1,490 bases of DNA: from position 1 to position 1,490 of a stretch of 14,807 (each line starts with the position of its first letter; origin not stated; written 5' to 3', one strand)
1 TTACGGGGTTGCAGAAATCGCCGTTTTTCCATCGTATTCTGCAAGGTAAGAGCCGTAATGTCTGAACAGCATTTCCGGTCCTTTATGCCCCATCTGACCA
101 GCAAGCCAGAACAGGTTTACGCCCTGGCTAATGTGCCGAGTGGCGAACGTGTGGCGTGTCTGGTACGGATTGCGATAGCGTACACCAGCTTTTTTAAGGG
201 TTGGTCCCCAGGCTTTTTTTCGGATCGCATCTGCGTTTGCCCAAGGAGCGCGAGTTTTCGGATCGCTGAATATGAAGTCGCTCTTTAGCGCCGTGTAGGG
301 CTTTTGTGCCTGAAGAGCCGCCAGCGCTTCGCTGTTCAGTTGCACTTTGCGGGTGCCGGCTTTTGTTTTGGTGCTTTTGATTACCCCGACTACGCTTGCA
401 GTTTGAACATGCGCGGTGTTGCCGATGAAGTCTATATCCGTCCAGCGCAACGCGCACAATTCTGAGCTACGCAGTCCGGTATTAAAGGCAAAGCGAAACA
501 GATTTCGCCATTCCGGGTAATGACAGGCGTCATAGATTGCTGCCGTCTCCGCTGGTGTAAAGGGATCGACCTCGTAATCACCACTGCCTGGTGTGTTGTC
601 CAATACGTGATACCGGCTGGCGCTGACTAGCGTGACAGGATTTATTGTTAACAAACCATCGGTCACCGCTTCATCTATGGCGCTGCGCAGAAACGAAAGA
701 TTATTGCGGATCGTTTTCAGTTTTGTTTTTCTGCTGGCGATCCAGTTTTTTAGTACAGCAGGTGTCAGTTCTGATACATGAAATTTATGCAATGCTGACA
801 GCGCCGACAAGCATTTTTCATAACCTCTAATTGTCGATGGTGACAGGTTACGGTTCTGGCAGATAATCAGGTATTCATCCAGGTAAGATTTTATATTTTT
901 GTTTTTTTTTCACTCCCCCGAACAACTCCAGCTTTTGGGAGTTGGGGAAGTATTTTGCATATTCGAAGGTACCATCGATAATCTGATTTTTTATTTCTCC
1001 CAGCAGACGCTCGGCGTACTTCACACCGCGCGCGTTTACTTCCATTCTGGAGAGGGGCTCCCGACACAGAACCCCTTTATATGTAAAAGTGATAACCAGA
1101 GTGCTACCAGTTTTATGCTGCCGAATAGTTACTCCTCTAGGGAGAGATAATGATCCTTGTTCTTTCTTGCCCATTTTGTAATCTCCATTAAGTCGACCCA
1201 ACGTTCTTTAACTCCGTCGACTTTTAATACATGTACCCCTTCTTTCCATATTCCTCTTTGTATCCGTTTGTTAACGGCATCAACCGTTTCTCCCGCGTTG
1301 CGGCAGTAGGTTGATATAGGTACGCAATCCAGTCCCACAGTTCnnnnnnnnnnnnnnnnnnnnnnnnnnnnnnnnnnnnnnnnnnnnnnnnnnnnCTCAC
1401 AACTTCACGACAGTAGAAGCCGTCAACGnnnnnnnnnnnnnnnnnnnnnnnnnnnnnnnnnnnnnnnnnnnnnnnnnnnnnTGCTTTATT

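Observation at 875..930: Integrase split by a frameshift in an A9 (plus-strand T9) homopolymer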

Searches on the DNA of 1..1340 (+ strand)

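Call 4: search_dna_similar(query=window:1-1340:+, collection=ecoli_genomes, mode=near, max_rows=40)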
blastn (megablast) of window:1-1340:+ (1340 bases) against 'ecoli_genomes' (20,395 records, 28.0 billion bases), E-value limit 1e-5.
Records with a match: 131; places in all: 132; records where one place covers at least 80% of the query: 131.
Genomes with a match: 131 of 5426; with a place that covers at least 80% of the query: 131. Places per genome that has any: lowest 1, median 1, highest 2. On chromosomes: 132 places; on plasmids: 0.
Best place of each record, by identity: >=99% 8; 95-99% 16; 90-95% 1; 80-90% 99; 60-80% 7.
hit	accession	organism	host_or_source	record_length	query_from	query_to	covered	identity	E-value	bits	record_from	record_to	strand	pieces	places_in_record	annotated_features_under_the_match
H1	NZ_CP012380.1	Escherichia coli strain WAT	park pond water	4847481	1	1340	100%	99.2%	0e+0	2412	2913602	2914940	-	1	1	tyrosine-type recombinase/integrase | hypothetical protein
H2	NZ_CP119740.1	Escherichia coli strain E94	bovine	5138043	1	1340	100%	99.2%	0e+0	2412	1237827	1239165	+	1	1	tyrosine-type recombinase/integrase | hypothetical protein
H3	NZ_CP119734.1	Escherichia coli strain E92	bovine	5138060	1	1340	100%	99.2%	0e+0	2412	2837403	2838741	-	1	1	tyrosine-type recombinase/integrase | hypothetical protein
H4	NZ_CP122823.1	Escherichia coli strain ETEC1732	Sus scrofa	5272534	1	1340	100%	99.1%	0e+0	2407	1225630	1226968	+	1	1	tyrosine-type recombinase/integrase | hypothetical protein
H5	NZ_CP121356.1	Escherichia coli strain rl0044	Sus scrofa domesticus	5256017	1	1340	100%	99.1%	0e+0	2407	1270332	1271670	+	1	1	tyrosine-type recombinase/integrase | hypothetical protein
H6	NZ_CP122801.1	Escherichia coli strain ETEC1734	Sus scrofa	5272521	1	1340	100%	99.0%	0e+0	2401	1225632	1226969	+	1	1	tyrosine-type recombinase/integrase | hypothetical protein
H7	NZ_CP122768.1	Escherichia coli strain ETEC1738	Sus scrofa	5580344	1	1340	100%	99.0%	0e+0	2401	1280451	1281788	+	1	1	tyrosine-type recombinase/integrase | hypothetical protein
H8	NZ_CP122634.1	Escherichia coli strain ETEC4085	Sus scrofa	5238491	1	1340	100%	99.0%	0e+0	2401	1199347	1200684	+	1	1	tyrosine-type recombinase/integrase | hypothetical protein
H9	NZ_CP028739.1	Escherichia coli strain A36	Pseudomys apodemoides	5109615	1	1340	100%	98.6%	0e+0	2368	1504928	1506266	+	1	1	tyrosine-type recombinase/integrase | hypothetical protein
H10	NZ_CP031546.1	Escherichia coli strain cq9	pig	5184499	1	1340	100%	98.5%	0e+0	2362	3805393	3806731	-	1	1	tyrosine-type recombinase/integrase | hypothetical protein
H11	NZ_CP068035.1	Escherichia coli strain U90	swine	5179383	1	1340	100%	98.5%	0e+0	2362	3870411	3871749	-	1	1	tyrosine-type recombinase/integrase | hypothetical protein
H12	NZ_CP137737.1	Escherichia coli strain HNSQ2209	pig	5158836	1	1340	100%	98.5%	0e+0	2362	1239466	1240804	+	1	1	tyrosine-type recombinase/integrase | hypothetical protein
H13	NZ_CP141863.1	Escherichia coli strain numer 3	Pigeons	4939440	1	1340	100%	98.2%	0e+0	2340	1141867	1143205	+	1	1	tyrosine-type recombinase/integrase | hypothetical protein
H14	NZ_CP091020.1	Escherichia coli strain STEC308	mutton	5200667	1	1340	100%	98.1%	0e+0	2329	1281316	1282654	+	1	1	tyrosine-type recombinase/integrase | hypothetical protein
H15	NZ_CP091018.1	Escherichia coli strain STEC307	mutton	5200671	1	1340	100%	98.1%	0e+0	2329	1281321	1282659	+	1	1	tyrosine-type recombinase/integrase | hypothetical protein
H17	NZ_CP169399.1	Escherichia coli strain MFDS1022581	Animal source foods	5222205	3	1340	100%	98.1%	0e+0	2331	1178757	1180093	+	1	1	tyrosine-type recombinase/integrase | excisionase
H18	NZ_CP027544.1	Escherichia coli strain 2013C-3264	Homo sapiens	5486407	1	1337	100%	98.0%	0e+0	2318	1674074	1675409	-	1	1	tyrosine-type recombinase/integrase | hypothetical protein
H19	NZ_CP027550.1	Escherichia coli strain 2015C-4136CT1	Homo sapiens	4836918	1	1340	100%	96.9%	0e+0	2241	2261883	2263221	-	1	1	tyrosine-type recombinase/integrase | hypothetical protein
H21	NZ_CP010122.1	Escherichia coli strain C5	cow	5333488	1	1337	100%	97.0%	0e+0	2246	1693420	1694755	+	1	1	tyrosine-type recombinase/integrase | hypothetical protein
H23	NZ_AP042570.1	Escherichia coli strain OkiPb01695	bovine feces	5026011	3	1338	100%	96.8%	0e+0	2228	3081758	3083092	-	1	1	tyrosine-type recombinase/integrase | hypothetical protein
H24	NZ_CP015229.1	Escherichia coli strain 06-00048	alfalfa sprout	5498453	3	1340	100%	96.0%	0e+0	2170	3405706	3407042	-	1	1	tyrosine-type recombinase/integrase | excisionase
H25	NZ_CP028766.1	Escherichia coli strain A8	mice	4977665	1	1337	100%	94.9%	0e+0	2091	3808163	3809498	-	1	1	tyrosine-type recombinase/integrase | excisionase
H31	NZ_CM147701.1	Escherichia coli strain 25-07338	Homo sapiens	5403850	14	1332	98%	80.7%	0e+0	1022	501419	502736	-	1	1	Arm DNA-binding domain-containing protein | hypothetical protein (x2)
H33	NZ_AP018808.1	Escherichia coli strain E2865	Bos taurus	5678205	22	1340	98%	80.5%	0e+0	1005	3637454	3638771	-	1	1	Arm DNA-binding domain-containing protein | hypothetical protein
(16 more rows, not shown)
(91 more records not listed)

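Call 5: search_dna_similar(query=window:1-1340:+, collection=phages, mode=near, max_rows=30)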
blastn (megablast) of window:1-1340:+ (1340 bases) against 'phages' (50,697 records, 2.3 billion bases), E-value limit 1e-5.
Records with a match: 9; places in all: 9; records where one place covers at least 80% of the query: 9.
Best place of each record, by identity: 80-90% 3; 60-80% 6.
By first word of the organism name: Escherichia 7; Cronobacter 2.
By host as written in the record: Escherichia coli C 3; Escherichia coli str. K-12 substr. MG1655 2; UV-induced Cronobacter sakazakii ES15 2; Escherichia coli strain EF467 1; Escherichia coli 1.
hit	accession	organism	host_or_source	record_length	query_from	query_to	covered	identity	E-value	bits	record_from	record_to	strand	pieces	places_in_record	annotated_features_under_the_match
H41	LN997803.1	Escherichia phage phi467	Escherichia coli strain EF467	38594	22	1340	98%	84.1%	0e+0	1266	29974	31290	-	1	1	xerC: Tyrosine recombinase XerC | hypothetical protein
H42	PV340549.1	Escherichia phage PhiR12_1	Escherichia coli str. K-12 substr. ...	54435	17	1337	99%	79.9%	0e+0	965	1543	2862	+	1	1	integrase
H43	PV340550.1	Escherichia phage PhiR12_2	Escherichia coli str. K-12 substr. ...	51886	17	1337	99%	79.9%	0e+0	965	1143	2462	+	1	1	integrase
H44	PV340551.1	Escherichia phage PhiR12_2_star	Escherichia coli C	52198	17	1337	99%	79.9%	0e+0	965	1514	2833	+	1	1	integrase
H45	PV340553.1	Escherichia phage PhiR12_4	Escherichia coli C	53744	17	1337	99%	79.9%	0e+0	965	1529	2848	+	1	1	integrase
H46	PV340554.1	Escherichia phage PhiR12_5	Escherichia coli C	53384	17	1337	99%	79.9%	0e+0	965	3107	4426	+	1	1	integrase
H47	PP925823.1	Escherichia phage LMessi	Escherichia coli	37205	10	1332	99%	79.7%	0e+0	952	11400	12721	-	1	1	integrase | hypothetical protein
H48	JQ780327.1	Cronobacter phage phiES15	UV-induced Cronobacter sakazakii ES15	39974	29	1329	97%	80.4%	0e+0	989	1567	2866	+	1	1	putative integrase | putative excisionase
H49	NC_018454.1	Cronobacter phage phiES15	UV-induced Cronobacter sakazakii ES15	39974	29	1329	97%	80.4%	0e+0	989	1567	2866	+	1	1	integrase | excisionase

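Call 6: get_annotated_region(hit=H1, flank=3000)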
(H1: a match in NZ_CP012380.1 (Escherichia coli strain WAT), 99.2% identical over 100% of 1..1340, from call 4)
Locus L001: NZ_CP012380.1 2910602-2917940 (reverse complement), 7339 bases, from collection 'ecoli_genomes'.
description: Escherichia coli strain WAT chromosome, complete genome
organism: Escherichia coli strain WAT (NCBI taxid 562)
replicon: chromosome; assembly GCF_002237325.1
host: -; source: park pond water; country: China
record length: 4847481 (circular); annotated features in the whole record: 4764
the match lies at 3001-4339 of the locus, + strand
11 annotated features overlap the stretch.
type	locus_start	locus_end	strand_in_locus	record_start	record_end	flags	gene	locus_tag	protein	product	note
CDS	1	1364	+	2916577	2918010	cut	-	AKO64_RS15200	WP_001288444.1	DNA cytosine methyltransferase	-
CDS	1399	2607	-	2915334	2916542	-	-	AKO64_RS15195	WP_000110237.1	type II restriction endonuclease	-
CDS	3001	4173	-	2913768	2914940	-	-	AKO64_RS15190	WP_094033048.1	tyrosine-type recombinase/integrase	-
CDS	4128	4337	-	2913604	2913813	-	-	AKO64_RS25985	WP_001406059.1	hypothetical protein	-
CDS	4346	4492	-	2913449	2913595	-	-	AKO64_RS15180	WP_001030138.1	hypothetical protein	-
CDS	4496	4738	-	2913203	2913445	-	-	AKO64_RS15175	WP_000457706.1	DUF4222 domain-containing protein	-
CDS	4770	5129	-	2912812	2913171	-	-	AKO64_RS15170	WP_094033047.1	DUF5406 family protein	-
CDS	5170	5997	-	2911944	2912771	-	-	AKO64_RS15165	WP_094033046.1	SPFH domain-containing protein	-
CDS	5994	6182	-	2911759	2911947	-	-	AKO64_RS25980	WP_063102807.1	hypothetical protein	-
CDS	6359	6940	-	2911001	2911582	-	-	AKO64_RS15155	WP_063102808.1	hypothetical protein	-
CDS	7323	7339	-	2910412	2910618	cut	-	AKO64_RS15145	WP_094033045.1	hypothetical protein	-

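Call 7: get_annotated_region(hit=H6, flank=3000)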
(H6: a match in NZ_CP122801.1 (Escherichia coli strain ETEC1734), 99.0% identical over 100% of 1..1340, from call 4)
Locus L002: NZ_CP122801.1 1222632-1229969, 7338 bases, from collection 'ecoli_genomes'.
description: Escherichia coli strain ETEC1734 chromosome, complete genome
organism: Escherichia coli strain ETEC1734 (NCBI taxid 562)
replicon: chromosome; assembly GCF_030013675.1
host: Sus scrofa; source: feces; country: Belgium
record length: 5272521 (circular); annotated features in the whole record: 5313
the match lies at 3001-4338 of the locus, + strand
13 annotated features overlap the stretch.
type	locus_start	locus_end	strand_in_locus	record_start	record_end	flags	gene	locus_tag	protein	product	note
CDS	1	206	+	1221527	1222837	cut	-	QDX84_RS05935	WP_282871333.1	hypothetical protein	-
CDS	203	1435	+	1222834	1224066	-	-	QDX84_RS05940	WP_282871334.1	hypothetical protein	-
CDS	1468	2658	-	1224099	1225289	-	-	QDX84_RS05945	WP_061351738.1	integrase domain-containing protein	-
CDS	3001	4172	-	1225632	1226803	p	-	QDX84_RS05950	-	tyrosine-type recombinase/integrase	frameshifted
CDS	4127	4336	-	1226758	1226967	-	-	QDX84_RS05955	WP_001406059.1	hypothetical protein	-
CDS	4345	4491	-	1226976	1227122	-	-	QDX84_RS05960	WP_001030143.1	hypothetical protein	-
CDS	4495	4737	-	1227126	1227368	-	-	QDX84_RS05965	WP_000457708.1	DUF4222 domain-containing protein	-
CDS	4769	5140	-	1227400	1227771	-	-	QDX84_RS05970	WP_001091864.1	DUF5406 family protein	-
CDS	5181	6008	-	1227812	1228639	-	-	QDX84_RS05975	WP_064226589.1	SPFH domain-containing protein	-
CDS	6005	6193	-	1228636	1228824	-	-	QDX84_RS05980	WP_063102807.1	hypothetical protein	-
CDS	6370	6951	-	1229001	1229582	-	-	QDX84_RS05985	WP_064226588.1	hypothetical protein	-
CDS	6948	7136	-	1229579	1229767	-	-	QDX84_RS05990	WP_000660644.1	hypothetical protein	-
CDS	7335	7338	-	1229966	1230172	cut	-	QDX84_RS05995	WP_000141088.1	hypothetical protein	-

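Call 8: get_annotated_region(hit=H9, flank=3000)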
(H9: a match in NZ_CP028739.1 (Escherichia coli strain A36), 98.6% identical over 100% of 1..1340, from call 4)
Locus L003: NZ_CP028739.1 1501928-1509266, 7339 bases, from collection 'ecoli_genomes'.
description: Escherichia coli strain A36 chromosome, complete genome
organism: Escherichia coli strain A36 (NCBI taxid 562)
replicon: chromosome; assembly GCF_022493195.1
host: Pseudomys apodemoides; source: feces; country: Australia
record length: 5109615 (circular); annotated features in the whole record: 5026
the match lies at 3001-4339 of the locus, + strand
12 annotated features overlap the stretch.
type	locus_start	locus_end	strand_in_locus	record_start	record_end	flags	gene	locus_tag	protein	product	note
CDS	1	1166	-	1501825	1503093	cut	lhgO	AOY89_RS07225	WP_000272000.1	L-2-hydroxyglutarate oxidase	-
CDS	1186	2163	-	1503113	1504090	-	glaH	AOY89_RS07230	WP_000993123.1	glutarate dioxygenase GlaH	-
CDS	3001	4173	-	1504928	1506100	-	-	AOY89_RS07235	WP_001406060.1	tyrosine-type recombinase/integrase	-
CDS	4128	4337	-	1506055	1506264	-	-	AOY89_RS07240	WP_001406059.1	hypothetical protein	-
CDS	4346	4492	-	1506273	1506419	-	-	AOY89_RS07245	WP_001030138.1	hypothetical protein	-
CDS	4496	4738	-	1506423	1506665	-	-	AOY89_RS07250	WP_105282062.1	DUF4222 domain-containing protein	-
CDS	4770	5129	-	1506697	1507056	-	-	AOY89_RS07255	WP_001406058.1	DUF5406 family protein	-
CDS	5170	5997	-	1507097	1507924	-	-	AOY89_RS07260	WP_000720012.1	SPFH domain-containing protein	-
CDS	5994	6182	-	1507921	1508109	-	-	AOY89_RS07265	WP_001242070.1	hypothetical protein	-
CDS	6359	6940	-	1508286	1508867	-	-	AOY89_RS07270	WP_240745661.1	hypothetical protein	-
CDS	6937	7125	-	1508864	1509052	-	-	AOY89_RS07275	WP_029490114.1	hypothetical protein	-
CDS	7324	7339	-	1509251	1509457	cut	-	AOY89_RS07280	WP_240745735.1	hypothetical protein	-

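Call 17: get_annotated_region(hit=H41, flank=300)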
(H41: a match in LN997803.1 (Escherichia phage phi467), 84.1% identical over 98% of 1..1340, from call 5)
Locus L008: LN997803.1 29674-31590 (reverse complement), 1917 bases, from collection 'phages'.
description: Escherichia coli phage phi467.
organism: Escherichia phage phi467 (NCBI taxid 1774508)
taxonomy: Viruses; Duplodnaviria; Heunggongvirae; Uroviricota; Caudoviricetes
host: Escherichia coli strain EF467; source: -; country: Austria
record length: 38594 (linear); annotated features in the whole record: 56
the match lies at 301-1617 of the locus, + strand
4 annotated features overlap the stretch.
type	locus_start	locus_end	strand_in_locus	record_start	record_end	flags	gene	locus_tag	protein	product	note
CDS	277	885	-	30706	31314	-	xerC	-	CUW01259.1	Tyrosine recombinase XerC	-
CDS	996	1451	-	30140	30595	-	-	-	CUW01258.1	hypothetical protein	-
CDS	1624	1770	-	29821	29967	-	-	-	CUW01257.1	hypothetical protein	-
CDS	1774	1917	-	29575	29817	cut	-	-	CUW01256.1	hypothetical protein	-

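Call 18: get_annotated_region(hit=H42, flank=300)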
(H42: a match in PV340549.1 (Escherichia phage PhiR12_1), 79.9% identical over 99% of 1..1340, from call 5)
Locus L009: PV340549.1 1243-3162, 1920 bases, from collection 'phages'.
description: Escherichia phage PhiR12_1, complete genome.
organism: Escherichia phage PhiR12_1 (NCBI taxid 3416471)
taxonomy: Viruses
host: Escherichia coli str. K-12 substr. MG1655; source: -; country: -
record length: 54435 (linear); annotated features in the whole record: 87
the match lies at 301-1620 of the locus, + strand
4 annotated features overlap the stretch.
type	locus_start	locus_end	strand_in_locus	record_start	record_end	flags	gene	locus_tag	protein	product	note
CDS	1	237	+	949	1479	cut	-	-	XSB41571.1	hypothetical protein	-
CDS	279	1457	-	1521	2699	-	-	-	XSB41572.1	integrase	-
CDS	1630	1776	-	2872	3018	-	-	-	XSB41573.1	hypothetical protein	-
CDS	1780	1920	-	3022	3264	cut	-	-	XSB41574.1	hypothetical protein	-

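Call 19: get_annotated_region(hit=H49, flank=300)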
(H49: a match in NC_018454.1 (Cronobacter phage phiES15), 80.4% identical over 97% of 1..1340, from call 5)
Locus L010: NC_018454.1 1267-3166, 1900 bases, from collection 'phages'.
description: Cronobacter phage phiES15, complete genome.
organism: Cronobacter phage phiES15 (NCBI taxid 1168280)
taxonomy: Viruses; Duplodnaviria; Heunggongvirae; Uroviricota; Caudoviricetes
host: UV-induced Cronobacter sakazakii ES15; source: -; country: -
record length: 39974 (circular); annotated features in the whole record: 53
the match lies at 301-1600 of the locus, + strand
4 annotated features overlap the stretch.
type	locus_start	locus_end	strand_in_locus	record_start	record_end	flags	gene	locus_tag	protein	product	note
CDS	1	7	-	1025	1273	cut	-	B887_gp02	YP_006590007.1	hypothetical protein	-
CDS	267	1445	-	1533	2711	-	-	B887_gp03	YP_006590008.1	integrase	-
CDS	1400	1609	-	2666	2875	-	-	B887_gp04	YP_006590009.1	excisionase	-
CDS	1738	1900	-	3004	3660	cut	-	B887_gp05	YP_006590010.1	DNA methyltransferase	-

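Call 20: get_annotated_region(hit=H33, flank=300)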
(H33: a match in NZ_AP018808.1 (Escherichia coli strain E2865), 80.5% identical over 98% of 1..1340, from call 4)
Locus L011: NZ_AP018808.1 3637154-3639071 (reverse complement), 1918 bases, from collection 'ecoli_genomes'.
description: Escherichia coli strain E2865 chromosome, complete genome
organism: Escherichia coli strain E2865 (NCBI taxid 562)
replicon: chromosome; assembly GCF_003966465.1
host: Bos taurus; source: -; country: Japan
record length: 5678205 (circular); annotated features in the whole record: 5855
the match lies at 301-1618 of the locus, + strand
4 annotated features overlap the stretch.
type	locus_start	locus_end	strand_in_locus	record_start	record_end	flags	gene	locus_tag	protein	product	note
CDS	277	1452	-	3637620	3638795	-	-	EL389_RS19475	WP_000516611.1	Arm DNA-binding domain-containing protein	-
CDS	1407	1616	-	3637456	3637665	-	-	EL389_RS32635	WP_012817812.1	hypothetical protein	-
CDS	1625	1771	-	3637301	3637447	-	-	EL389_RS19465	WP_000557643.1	hypothetical protein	-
CDS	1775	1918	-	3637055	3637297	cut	-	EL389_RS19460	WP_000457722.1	DUF4222 domain-containing protein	-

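Call 21: get_annotated_region(hit=H31, flank=300)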
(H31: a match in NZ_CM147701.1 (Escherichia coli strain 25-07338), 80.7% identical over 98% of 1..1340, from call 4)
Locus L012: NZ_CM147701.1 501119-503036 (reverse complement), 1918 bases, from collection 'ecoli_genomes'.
description: Escherichia coli strain 25-07338 chromosome, whole genome shotgun sequence
organism: Escherichia coli strain 25-07338 (NCBI taxid 562)
replicon: chromosome; assembly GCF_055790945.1
host: Homo sapiens; source: feces; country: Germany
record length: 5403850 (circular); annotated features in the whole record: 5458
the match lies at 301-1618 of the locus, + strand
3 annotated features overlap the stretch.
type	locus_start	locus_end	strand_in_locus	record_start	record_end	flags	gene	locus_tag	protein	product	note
CDS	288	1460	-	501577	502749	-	-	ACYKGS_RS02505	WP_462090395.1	Arm DNA-binding domain-containing protein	-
CDS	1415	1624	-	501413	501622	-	-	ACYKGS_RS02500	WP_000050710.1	hypothetical protein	-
CDS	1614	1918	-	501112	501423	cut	-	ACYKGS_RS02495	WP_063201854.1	hypothetical protein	-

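Call 22: get_annotated_region(hit=H47, flank=300)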
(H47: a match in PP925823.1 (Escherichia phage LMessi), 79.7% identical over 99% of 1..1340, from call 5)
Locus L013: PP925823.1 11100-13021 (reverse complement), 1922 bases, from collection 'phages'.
description: Escherichia phage LMessi, complete genome.
organism: Escherichia phage LMessi (NCBI taxid 3233702)
taxonomy: Viruses
host: Escherichia coli; source: rotten tomato; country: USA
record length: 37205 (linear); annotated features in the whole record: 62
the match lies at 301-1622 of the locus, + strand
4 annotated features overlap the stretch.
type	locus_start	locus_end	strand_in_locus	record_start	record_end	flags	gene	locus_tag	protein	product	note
CDS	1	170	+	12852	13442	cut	-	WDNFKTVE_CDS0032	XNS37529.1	hypothetical protein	-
CDS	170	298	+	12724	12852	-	-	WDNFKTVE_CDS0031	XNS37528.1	hypothetical protein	-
CDS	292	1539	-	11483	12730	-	-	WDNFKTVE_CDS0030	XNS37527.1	integrase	-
CDS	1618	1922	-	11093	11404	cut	-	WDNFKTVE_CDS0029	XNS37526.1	hypothetical protein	-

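Call 24: get_annotated_region(hit=H10, flank=1500)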
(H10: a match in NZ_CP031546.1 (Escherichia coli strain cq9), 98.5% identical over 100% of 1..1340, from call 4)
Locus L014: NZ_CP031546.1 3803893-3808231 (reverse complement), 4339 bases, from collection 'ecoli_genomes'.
description: Escherichia coli strain cq9 chromosome, complete genome
organism: Escherichia coli strain cq9 (NCBI taxid 562)
replicon: chromosome; assembly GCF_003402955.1
host: pig; source: feces; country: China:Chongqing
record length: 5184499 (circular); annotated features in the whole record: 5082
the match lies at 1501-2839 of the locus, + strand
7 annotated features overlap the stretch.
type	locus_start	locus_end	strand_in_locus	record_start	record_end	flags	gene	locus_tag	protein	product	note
CDS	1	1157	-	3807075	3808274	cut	-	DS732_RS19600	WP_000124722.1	integrase domain-containing protein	-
CDS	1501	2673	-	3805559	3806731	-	-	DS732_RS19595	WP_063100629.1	tyrosine-type recombinase/integrase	-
CDS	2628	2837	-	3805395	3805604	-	-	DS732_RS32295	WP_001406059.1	hypothetical protein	-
CDS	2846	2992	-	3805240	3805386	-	-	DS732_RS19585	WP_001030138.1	hypothetical protein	-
CDS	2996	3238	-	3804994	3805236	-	-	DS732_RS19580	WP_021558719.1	DUF4222 domain-containing protein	-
CDS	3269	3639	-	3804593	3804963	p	-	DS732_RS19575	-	DUF5406 family protein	frameshifted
CDS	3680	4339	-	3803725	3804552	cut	-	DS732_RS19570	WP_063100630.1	SPFH domain-containing protein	-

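Call 25: get_annotated_region(hit=H13, flank=1500)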
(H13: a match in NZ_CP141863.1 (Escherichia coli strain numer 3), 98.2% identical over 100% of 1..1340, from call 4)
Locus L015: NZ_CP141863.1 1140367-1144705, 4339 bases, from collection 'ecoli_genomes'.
description: Escherichia coli strain numer 3 chromosome, complete genome
organism: Escherichia coli strain numer 3 (NCBI taxid 562)
replicon: chromosome; assembly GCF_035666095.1
host: Pigeons; source: -; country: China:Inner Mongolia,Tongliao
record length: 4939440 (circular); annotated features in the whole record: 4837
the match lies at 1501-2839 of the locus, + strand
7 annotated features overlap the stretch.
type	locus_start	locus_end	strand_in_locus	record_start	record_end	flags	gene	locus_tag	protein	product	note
CDS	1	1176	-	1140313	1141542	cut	-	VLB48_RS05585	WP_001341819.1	integrase domain-containing protein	-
CDS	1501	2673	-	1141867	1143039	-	-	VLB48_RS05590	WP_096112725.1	tyrosine-type recombinase/integrase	-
CDS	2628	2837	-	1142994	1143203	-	-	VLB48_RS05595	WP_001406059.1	hypothetical protein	-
CDS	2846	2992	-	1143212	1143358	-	-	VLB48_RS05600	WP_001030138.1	hypothetical protein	-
CDS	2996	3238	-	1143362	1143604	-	-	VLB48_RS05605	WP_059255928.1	DUF4222 domain-containing protein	-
CDS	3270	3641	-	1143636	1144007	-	-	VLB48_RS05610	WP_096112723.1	DUF5406 family protein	-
CDS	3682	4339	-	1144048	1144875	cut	-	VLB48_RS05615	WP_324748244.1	SPFH domain-containing protein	-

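Call 26: get_annotated_region(hit=H14, flank=1500)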
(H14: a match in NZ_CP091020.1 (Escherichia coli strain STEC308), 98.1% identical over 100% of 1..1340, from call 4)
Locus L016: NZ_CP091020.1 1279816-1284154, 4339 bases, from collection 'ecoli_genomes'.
description: Escherichia coli strain STEC308 chromosome, complete genome
organism: Escherichia coli strain STEC308 (NCBI taxid 562)
replicon: chromosome; assembly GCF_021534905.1
host: -; source: mutton; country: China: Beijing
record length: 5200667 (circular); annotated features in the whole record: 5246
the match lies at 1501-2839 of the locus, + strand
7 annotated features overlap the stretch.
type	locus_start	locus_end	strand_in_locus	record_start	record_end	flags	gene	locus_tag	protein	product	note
CDS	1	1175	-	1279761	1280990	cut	-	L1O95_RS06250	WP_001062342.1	integrase domain-containing protein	-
CDS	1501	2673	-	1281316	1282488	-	-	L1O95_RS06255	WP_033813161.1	tyrosine-type recombinase/integrase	-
CDS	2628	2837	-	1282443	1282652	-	-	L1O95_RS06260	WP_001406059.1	hypothetical protein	-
CDS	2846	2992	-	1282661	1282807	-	-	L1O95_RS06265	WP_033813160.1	hypothetical protein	-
CDS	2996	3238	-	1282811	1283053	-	-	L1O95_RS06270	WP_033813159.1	DUF4222 domain-containing protein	-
CDS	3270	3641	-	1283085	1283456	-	-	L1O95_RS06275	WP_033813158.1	DUF5406 family protein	-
CDS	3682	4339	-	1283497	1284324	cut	-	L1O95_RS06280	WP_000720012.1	SPFH domain-containing protein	-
